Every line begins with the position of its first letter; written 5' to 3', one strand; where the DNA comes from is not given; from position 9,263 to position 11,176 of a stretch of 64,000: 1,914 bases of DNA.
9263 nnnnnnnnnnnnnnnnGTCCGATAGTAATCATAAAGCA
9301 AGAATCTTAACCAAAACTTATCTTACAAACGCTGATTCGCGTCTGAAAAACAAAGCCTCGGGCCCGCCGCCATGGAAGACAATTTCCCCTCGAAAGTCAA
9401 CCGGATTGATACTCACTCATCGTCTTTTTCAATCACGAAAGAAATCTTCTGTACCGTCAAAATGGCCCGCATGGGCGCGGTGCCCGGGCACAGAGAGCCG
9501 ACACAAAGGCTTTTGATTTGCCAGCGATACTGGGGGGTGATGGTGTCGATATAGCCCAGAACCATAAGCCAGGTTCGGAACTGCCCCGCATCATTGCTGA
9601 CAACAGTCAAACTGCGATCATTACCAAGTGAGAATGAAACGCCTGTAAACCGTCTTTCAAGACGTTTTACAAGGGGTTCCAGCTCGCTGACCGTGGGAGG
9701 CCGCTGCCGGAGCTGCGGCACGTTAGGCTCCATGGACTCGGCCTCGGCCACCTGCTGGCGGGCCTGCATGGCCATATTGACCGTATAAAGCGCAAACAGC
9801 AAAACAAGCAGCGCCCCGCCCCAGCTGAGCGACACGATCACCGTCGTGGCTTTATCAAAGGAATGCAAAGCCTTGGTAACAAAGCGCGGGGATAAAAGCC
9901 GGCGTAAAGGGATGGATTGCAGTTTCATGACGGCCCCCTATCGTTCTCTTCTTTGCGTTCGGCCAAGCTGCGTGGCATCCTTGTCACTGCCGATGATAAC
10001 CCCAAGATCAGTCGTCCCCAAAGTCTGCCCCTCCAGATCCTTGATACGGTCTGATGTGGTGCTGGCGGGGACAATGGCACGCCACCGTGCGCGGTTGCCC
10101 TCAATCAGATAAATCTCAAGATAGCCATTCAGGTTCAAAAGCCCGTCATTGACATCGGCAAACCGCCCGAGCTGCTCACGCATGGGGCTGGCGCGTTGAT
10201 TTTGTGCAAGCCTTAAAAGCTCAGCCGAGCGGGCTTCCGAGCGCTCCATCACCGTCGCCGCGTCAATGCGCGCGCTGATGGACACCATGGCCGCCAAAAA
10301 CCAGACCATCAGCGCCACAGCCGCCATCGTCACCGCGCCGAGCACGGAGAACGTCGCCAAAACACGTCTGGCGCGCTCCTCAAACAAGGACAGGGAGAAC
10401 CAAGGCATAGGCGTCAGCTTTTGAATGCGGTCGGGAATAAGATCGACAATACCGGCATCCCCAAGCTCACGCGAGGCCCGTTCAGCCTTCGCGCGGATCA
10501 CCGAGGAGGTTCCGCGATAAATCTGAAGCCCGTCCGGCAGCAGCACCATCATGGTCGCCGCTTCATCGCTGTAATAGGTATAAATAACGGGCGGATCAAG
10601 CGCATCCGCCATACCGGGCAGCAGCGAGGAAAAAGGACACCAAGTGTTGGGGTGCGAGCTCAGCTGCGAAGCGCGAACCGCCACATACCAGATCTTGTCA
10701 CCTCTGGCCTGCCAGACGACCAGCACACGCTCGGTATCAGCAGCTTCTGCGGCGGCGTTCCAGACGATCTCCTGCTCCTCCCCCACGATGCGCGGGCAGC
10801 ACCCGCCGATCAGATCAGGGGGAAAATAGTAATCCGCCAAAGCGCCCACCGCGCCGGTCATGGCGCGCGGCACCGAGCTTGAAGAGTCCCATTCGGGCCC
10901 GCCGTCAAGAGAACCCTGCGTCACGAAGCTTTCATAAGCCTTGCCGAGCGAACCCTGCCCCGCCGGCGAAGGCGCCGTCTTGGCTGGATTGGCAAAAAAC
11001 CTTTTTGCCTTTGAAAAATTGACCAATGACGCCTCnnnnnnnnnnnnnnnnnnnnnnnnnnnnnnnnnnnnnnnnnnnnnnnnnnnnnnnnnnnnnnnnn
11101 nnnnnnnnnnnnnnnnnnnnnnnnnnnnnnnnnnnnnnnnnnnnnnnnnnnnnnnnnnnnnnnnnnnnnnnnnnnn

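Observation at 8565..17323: Non-Tad type IV filament machine with an unusual component set in an alphaproteobacterium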

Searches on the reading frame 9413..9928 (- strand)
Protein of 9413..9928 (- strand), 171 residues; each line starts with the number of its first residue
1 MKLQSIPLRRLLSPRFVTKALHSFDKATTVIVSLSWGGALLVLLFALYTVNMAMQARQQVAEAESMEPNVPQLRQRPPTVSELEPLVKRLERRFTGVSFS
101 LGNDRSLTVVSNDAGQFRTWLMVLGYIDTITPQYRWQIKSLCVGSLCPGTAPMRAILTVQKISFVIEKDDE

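Call 4: search_protein_families(library=pfam, proteins=[window:9413-9928:-], max_evalue=0.1)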
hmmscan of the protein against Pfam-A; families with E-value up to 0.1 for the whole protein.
window:9413-9928:- (171 aa): 0 families

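Call 5: search_protein_families(library=ncbifam, proteins=[window:9413-9928:-], max_evalue=0.1)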
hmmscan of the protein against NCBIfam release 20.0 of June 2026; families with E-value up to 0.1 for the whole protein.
window:9413-9928:- (171 aa): 3 families
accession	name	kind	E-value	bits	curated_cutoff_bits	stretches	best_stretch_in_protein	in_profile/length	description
TIGR00948.1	2a75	equivalog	0.0096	15.7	213.65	1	26-67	50-91/177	L-lysine exporter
NF004326.0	PRK05720.1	subfamily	0.027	13.3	271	1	9-98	25-117/358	s-methyl-5-thioribose-1-phosphate isomerase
TIGR00512.1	salvage_mtnA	equivalog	0.079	11.9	279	1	13-94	19-103/335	S-methyl-5-thioribose-1-phosphate isomerase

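Call 36: search_solved_structures(query=A3, max_evalue=10)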
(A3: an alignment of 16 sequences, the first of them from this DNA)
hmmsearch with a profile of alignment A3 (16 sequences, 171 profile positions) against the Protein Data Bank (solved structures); distinct sequences matched with E-value up to 10: 10.
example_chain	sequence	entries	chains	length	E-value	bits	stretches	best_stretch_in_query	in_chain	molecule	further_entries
3ean_A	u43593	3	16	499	0.3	13.5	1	110-161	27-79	Thioredoxin reductase 1 | Thioredoxin reductase 1, cytoplasmic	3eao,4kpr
1h6v_A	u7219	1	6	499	0.95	11.8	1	110-161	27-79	THIOREDOXIN REDUCTASE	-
2zz0_A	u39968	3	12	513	1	11.7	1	110-161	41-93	Thioredoxin reductase 1, cytoplasmic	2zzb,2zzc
9uin_B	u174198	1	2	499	1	11.7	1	110-161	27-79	Thioredoxin reductase 1, cytoplasmic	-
1y79_1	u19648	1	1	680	1.1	11.7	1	52-104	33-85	Peptidyl-Dipeptidase Dcp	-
7x1r_A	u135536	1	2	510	1.1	11.7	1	110-161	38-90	Thioredoxin reductase 1, cytoplasmic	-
3qfa_A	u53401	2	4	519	1.1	11.7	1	110-161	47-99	Thioredoxin reductase 1, cytoplasmic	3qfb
2j3n_A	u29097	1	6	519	1.1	11.7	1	110-161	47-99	THIOREDOXIN REDUCTASE 1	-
2cfy_A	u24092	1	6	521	1.1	11.7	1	110-161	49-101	THIOREDOXIN REDUCTASE 1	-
2n2t_A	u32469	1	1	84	1.1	11.6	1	79-117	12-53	OR303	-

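Call 51: search_protein_families(library=pfam, alignment_id=A3, max_evalue=10)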
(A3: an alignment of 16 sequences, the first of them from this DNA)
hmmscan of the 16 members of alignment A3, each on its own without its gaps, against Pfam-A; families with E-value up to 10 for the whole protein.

A. member 1, seq(171 aa): 0 families

B. families by the number of members that match (of 16 scanned): 18 families
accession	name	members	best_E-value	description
PF11735.13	CAP59_mtransfer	2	0.018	Cryptococcal mannosyltransferase 1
PF06707.17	DUF1194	1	0.0046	Protein of unknown function (DUF1194)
PF00420.29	Oxidored_q2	1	0.024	NADH-ubiquinone/plastoquinone oxidoreductase chain 4L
PF09280.16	XPC-binding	1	0.032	XPC-binding domain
PF25564.1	DUF7933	1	0.034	Domain of unknown function (DUF7933)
PF21808.2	Dynamin-like_hel_bact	1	0.046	Bacterial dynamin-like protein, helical domain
PF00561.26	Abhydrolase_1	1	0.047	alpha/beta hydrolase fold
PF08882.16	Acetone_carb_G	1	0.067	Acetone carboxylase gamma subunit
PF05656.20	DUF805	1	0.087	Protein of unknown function (DUF805)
PF23948.1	ARM_5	1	0.1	ARM-like repeat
PF24264.1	DUF7465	1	0.11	Family of unknown function (DUF7465)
PF04101.22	Glyco_tran_28_C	1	0.11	Glycosyltransferase family 28 C-terminal domain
PF19727.4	DUF6219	1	0.11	Family of unknown function (DUF6219)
PF07598.16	DUF1561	1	0.13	Protein of unknown function (DUF1561)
PF25667.1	ASFV_P17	1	0.14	African swine fever virus minor capsid protein p17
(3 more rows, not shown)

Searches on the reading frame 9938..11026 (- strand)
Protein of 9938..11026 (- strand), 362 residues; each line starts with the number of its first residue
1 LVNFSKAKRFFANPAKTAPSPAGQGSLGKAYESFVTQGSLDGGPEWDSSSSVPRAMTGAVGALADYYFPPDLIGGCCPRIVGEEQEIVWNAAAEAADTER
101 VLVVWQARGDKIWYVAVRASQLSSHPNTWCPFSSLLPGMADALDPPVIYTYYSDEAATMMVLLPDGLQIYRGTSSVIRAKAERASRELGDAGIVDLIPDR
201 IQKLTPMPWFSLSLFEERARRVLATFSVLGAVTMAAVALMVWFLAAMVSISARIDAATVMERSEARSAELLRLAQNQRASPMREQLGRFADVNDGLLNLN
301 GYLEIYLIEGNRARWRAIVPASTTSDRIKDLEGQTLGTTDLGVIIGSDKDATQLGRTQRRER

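Call 4: search_protein_families(library=pfam, proteins=[window:9938-11026:-], max_evalue=0.1)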
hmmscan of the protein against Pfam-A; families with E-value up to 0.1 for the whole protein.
window:9938-11026:- (362 aa): 0 families

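Call 5: search_protein_families(library=ncbifam, proteins=[window:9938-11026:-], max_evalue=0.1)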
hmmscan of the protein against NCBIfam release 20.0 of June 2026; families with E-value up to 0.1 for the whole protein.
window:9938-11026:- (362 aa): 0 families

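Call 9: find_homologous_proteins(query=window:9938-11026:-, max_evalue=0.001)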
Query window:9938-11026:- (362 aa): 224 proteins with E <= 0.001 among 8000 candidates; the best 120 are listed.
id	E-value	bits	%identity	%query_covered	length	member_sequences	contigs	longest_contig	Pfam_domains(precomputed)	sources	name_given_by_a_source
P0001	1.7e-236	802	100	100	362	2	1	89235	-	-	-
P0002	2.0e-145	503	61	98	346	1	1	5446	-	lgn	-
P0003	4.6e-144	498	63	92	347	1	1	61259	-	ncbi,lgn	-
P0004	1.3e-143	497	66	89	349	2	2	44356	-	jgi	-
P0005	7.1e-143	494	66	88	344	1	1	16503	-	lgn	-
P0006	2.4e-142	492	67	86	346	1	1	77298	-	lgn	-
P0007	2.8e-142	492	60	98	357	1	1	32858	-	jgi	-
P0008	5.0e-141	488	63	91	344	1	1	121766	-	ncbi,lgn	-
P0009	1.1e-140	487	66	87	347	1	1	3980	-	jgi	-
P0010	1.2e-140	487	60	99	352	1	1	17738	-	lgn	-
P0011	5.5e-140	485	66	86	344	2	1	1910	-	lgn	-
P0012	7.4e-140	484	64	88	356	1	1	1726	-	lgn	-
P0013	1.2e-139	484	65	86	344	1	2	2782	-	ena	-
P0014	2.4e-138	479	60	100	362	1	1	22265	-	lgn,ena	-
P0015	2.4e-138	479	60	98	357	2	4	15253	-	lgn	-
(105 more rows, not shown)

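Call 13: find_related_loci(query=A1, collection=genome_contigs, flank=10000)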
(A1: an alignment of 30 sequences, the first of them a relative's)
Query A1 (362 aa) in genome_contigs; peptide patterns used: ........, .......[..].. (x = any residue, [..] = any of these).
199 stretches matched a pattern; 47 encode a relative of the query (tblastn E <= 1e-3); 47 distinct loci.
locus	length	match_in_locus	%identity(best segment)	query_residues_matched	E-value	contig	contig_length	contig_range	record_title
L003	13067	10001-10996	62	40-362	2e-142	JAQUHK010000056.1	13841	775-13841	MAG: Alphaproteobacteria bacterium isolate STCSWMC_35 NODE_12238_length_13841_cov_3.746026_ST_CSWMC, whole genome shotgu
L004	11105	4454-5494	58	4-358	6e-141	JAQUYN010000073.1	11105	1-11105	MAG: Alphaproteobacteria bacterium isolate STD2_238 NODE_23051_length_11105_cov_3.737384_Sandtown_D2, whole genome shotg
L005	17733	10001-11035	60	18-361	1e-138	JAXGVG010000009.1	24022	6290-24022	MAG: Alphaproteobacteria bacterium isolate AnMBR.bin438 bin438_9, whole genome shotgun sequence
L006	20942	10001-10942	61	47-359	2e-137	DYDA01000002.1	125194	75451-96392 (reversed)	MAG TPA_asm: Micavibrio sp. isolate IMS_BF NODE_8_length_125199_cov_10.4146, whole genome shotgun sequence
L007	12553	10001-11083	55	4-362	1e-135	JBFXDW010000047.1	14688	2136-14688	MAG: Bdellovibrionales bacterium isolate CA_2019_TPIn_101 NODE_14177_length_14688_cov_5.468306_TPIn, whole genome shotgu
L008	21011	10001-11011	63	29-362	2e-150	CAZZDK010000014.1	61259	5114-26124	MAG TPA_asm: uncultured Rhodospirillaceae bacterium isolate SRP290908_co1_67 genome assembly, contig: NODE_470_length_61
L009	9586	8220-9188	59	36-358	2e-134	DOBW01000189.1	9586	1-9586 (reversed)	MAG TPA_asm: Rhodospirillaceae bacterium isolate UBA9219 contig_111028, whole genome shotgun sequence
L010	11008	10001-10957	60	35-355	1e-133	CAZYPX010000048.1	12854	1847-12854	MAG TPA_asm: uncultured Rhodospirillaceae bacterium isolate binchicken_co168_333 genome assembly, contig: NODE_8349_leng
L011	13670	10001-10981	56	35-361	4e-130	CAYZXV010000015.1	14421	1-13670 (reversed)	MAG TPA_asm: uncultured Rhodospirillaceae bacterium isolate binchicken_co245_130 genome assembly, contig: NODE_4640_leng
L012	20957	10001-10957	61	43-361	6e-129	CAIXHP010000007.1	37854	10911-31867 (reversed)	MAG: uncultured proteobacterium isolate I2_bin-116 genome assembly, contig: bin-116:07/70, whole genome shotgun sequence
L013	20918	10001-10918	59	50-355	2e-128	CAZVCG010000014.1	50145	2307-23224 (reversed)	MAG TPA_asm: uncultured Rhodospirillaceae bacterium isolate SRP290908_co2_189 genome assembly, contig: NODE_791_length_5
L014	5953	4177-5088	62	54-356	4e-128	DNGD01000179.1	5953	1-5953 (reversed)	MAG TPA_asm: Rhodospirillaceae bacterium isolate UBA8914 contig_201428, whole genome shotgun sequence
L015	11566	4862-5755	59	50-347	1e-125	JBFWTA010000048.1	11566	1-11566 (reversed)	MAG: Bdellovibrionales bacterium isolate CA_2019_TPBF_36 NODE_23593_length_11566_cov_3.358248_TPBF, whole genome shotgun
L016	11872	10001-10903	57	47-347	2e-125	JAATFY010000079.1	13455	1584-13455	MAG: Rhodospirillales bacterium isolate bin_270 k141_10964483, whole genome shotgun sequence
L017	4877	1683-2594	58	48-351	1e-125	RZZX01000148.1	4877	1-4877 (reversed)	MAG: Bacteroidia bacterium isolate INTA.CYC.015 contig-100_16536, whole genome shotgun sequence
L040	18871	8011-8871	48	66-352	1e-91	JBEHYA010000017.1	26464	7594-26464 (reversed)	MAG: Pseudomonadota bacterium isolate ESF1.bin.113 NODE_1834_length_26464_cov_4.572919, whole genome shotgun sequence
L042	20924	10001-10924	44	54-360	2e-90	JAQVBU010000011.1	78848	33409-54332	MAG: Alphaproteobacteria bacterium isolate STD2_72 NODE_1012_length_78848_cov_11.829029_Sandtown_D2, whole genome shotgu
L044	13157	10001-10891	49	55-351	8e-86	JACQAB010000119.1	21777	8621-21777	MAG: Proteobacteria bacterium isolate NC_groundwater_905_Pr1_S-0.2um_57_15 Montesol18-Sp2_coassembly_scaffold_421075, wh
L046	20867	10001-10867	49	61-349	3e-82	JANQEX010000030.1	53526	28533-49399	MAG: Alphaproteobacteria bacterium isolate PL23a_bin.53 k99_6643923, whole genome shotgun sequence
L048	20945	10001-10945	48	39-351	2e-89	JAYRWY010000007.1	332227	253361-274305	MAG: Alphaproteobacteria bacterium isolate EBPR_ori4bin.18 k141_143256, whole genome shotgun sequence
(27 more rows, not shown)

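Call 21: predict_structure(alignment_id=A1)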
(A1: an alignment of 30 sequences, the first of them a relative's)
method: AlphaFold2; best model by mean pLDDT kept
length: 362 residues; sequences in the alignment: 30
mean_pLDDT: 79.3   pTM: 0.50
mean pLDDT of the five models: 79.3, 77.4, 75.2, 70.9, 65.5
residues with pLDDT >= 90: 145; 70-90: 125; 50-70: 38; < 50: 54
segments of 3 or more residues with pLDDT < 50: 1-3, 13-62
pLDDT, mean of each block of 10 residues (from residue 1): 50 46 39 38 39 39 74 96 93 91 93 94 84 94 96 95 97 97 97 95 84 64 89 97 93 81 88 76 76 86 78 84 89 88 82 58 49
secondary structure, 60 per line:
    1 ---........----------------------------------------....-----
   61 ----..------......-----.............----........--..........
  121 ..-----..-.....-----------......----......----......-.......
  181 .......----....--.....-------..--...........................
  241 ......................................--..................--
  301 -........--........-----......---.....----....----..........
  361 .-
elements in order: H4-11 H52-55 E73-78 H84-96 E101-108 E111-118 H119-122 H131-135 E147-152 E157-162 E167-172 H174-187 E192-195 H198-202 H214-278 H281-298 E302-309 E312-319 H325-330 E334-338 E343-346 H351-361

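Call 25: fold_search(model_id=the predicted structure, library=pdb)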
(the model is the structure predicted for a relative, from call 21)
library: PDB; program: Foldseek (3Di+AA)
matches with E <= 10: 978; with E <= 0.001: 0
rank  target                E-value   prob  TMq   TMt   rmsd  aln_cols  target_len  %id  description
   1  5eox_A                2.5e-03  0.92  0.17  0.17  23.3       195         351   14  Pseudomonas aeruginosa PilM bound to ADP (released 2016-04-27)
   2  1yf5                  1.3e-02  0.99  0.25  0.35   5.3       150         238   11  Cyto-Epsl: The Cytoplasmic Domain Of Epsl, An Inner Membrane Component Of The Type II Secretion System Of Vibrio Cholera (released 2005-05-03)
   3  4bz0                  2.7e-02  0.80  0.22  0.37   7.3       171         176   11  Structural characterization using Sulfur-SAD of the cytoplasmic domain of Burkholderia pseudomallei PilO2Bp, an actin-li (released 2014-04-23)
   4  4byz                  3.9e-02  0.93  0.25  0.42  10.3       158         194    8  Structural characterization using Sulfur-SAD of the cytoplasmic domain of Burkholderia pseudomallei PilO2Bp, an actin-li (released 2014-04-23)
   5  1w97                  6.5e-02  0.80  0.20  0.29   8.3       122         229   11  cyto-EpsL: the cytoplasmic domain of EpsL, an inner membrane component of the type II secretion system of Vibrio cholera (released 2004-11-30)
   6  2nyi_A                1.2e-01  0.12  0.10  0.17  15.6       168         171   11  Crystal Structure of an Unknown Protein from Galdieria sulphuraria (released 2006-12-12)
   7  6izw_B                1.2e-01  0.20  0.14  0.27  12.9       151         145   15  Myxococcus xanthus MglA bound to GTP-gamma-S and MglB (released 2019-10-16)
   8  8fg6_B                1.3e-01  0.21  0.12  0.22  14.0       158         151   13  Design of amyloidogenic peptide traps (released 2024-03-20)
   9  9e6q_Ae               1.6e-01  0.97  0.12  0.55   3.2        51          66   10  Cryo-EM structure of the Pyrobaculum calidifontis 50S ribosomal subunit in complex with Dri (released 2024-11-20)
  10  5yk3_B                1.7e-01  0.28  0.13  0.30  11.1       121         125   13  human Ragulator complex (released 2019-01-23)
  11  8a98_k                1.9e-01  0.94  0.13  0.51   5.1        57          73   12  CRYO-EM STRUCTURE OF LEISHMANIA MAJOR 80S RIBOSOME : snoRNA MUTANT (released 2023-10-11)
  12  6wj2_B                2.0e-01  0.25  0.13  0.32  11.4       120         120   12  CryoEM structure of the SLC38A9-RagA-RagC-Ragulator complex in the pre-GAP state (released 2020-09-02)
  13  6wxp_B                2.1e-01  0.21  0.13  0.23  11.2       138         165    7  De novo TIM barrel-ferredoxin fold fusion homodimer with 4-glutamate centre TFD-EE (released 2020-11-25)
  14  8ova_Bp               2.2e-01  0.91  0.13  0.48   5.2        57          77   10  CRYO-EM STRUCTURE OF TRYPANOSOMA BRUCEI PROCYCLIC FORM 80S RIBOSOME : PARENTAL STRAIN (released 2023-11-29)
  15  6b9x_B                2.3e-01  0.23  0.13  0.30   9.7       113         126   12  Crystal structure of Ragulator (released 2017-11-08)
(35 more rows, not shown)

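Call 91: search_protein_families(library=pfam, proteins=[L048:7-1071:+, L048:1074-2642:+, L048:2584-3474:+, L046:1055-2617:+, L046:2614-3489:+, L044:320-2053:+, L044:2050-2892:+, L040:447-1319:+, L042:2681-3259:-, L044:2849-3427:-], max_evalue=0.001)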
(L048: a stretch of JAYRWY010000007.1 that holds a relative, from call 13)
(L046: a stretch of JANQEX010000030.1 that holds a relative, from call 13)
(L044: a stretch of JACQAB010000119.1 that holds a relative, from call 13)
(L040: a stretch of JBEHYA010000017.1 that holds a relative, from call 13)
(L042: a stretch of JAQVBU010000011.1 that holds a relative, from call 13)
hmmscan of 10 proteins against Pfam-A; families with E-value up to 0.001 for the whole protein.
L048:7-1071:+ (354 aa): 4 families
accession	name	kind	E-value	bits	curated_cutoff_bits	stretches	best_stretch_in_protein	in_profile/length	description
PF12002.13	MgsA_C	-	1.1e-65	221.1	27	1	175-340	1-166/167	MgsA AAA+ ATPase C terminal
PF16193.11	AAA_assoc_2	-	1.8e-17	63.8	34.3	1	101-174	4-81/81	AAA C-terminal domain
PF00004.35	AAA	-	1.5e-06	29.1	21.2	1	5-79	43-128/131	ATPase family associated with various cellular activities (AAA)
PF05496.18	RuvB_N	-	0.00035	20.8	27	1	8-63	69-125/159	Holliday junction DNA helicase RuvB P-loop domain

L048:1074-2642:+ (522 aa): 5 families
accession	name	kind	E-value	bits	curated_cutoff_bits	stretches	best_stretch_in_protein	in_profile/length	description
PF00890.30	FAD_binding_2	-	5.5e-83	279.9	20.4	1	6-373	2-414/414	FAD binding domain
PF02910.25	Succ_DH_flav_C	-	3.9e-14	53.2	20.8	1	418-488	2-88/130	Fumarate reductase flavoprotein C-term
PF01266.30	DAO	-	1.6e-10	41.5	27.9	1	6-356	2-348/353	FAD dependent oxidoreductase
PF07992.20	Pyr_redox_2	-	1.5e-06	28.3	26.1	0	6-189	3-109/291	Pyridine nucleotide-disulphide oxidoreductase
PF03486.20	HI0933_like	-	0.00046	20.1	50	0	6-356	3-218/244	HI0933-like protein Rossmann domain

L048:2584-3474:+ (296 aa): 3 families
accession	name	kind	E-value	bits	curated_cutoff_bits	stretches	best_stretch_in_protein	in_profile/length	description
PF01729.25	QRPTase_C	-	8e-63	211.6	23.1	1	130-295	1-169/169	Quinolinate phosphoribosyl transferase, C-terminal domain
PF02749.22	QRPTase_N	-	4.1e-23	81.8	27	1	43-128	1-82/82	Quinolinate phosphoribosyl transferase, N-terminal domain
PF02581.23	TMP-TENI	-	2.2e-05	24.3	27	1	193-280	79-176/180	Thiamine monophosphate synthase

L046:1055-2617:+ (520 aa): 5 families
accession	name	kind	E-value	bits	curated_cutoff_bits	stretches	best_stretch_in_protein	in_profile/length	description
PF00890.30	FAD_binding_2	-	3.2e-79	267.5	20.4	1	7-373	2-414/414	FAD binding domain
PF02910.25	Succ_DH_flav_C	-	4.2e-11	43.3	20.8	1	459-492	59-92/130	Fumarate reductase flavoprotein C-term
PF07992.20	Pyr_redox_2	-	4.5e-09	36.6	26.1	0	311-366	230-281/291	Pyridine nucleotide-disulphide oxidoreductase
PF01266.30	DAO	-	5.9e-05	23.2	27.9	1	7-191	2-205/353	FAD dependent oxidoreductase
PF13986.11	DUF4224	-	0.00043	20.6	22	1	87-114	17-44/45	Domain of unknown function (DUF4224)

L046:2614-3489:+ (291 aa): 2 families
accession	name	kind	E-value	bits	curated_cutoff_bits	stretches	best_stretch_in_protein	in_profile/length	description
PF01729.25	QRPTase_C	-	4.6e-58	196.1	23.1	1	125-290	1-169/169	Quinolinate phosphoribosyl transferase, C-terminal domain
PF02749.22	QRPTase_N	-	8.6e-18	64.8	27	1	38-123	1-82/82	Quinolinate phosphoribosyl transferase, N-terminal domain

L044:320-2053:+ (577 aa): 6 families
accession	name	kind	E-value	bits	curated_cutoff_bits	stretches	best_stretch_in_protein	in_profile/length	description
PF00890.30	FAD_binding_2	-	4.5e-85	286.8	20.4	1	63-430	2-414/414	FAD binding domain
PF02910.25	Succ_DH_flav_C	-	9.2e-12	45.5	20.8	1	510-552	54-98/130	Fumarate reductase flavoprotein C-term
PF01266.30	DAO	-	9.1e-11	42.3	27.9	1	63-368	2-322/353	FAD dependent oxidoreductase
PF07992.20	Pyr_redox_2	-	3e-07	30.6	26.1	0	63-150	3-71/291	Pyridine nucleotide-disulphide oxidoreductase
PF00781.29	DAGK_cat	-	0.0005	20.1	23.6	0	163-205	44-86/125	Diacylglycerol kinase catalytic domain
PF03486.20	HI0933_like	-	0.00084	19.3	50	0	230-413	148-218/244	HI0933-like protein Rossmann domain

L044:2050-2892:+ (280 aa): 2 families
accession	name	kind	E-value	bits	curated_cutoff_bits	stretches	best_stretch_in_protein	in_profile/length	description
PF01729.25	QRPTase_C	-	1.2e-63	214.3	23.1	1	114-279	1-169/169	Quinolinate phosphoribosyl transferase, C-terminal domain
PF02749.22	QRPTase_N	-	4.7e-19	68.8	27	1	27-112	1-82/82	Quinolinate phosphoribosyl transferase, N-terminal domain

L040:447-1319:+ (290 aa): 2 families
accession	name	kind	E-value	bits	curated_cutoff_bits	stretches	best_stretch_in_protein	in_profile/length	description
PF01729.25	QRPTase_C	-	1.5e-58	197.7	23.1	1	121-285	1-169/169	Quinolinate phosphoribosyl transferase, C-terminal domain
PF02749.22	QRPTase_N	-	2.8e-19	69.5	27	1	34-119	1-82/82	Quinolinate phosphoribosyl transferase, N-terminal domain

L042:2681-3259:- (192 aa): 0 families

L044:2849-3427:- (192 aa): 0 families
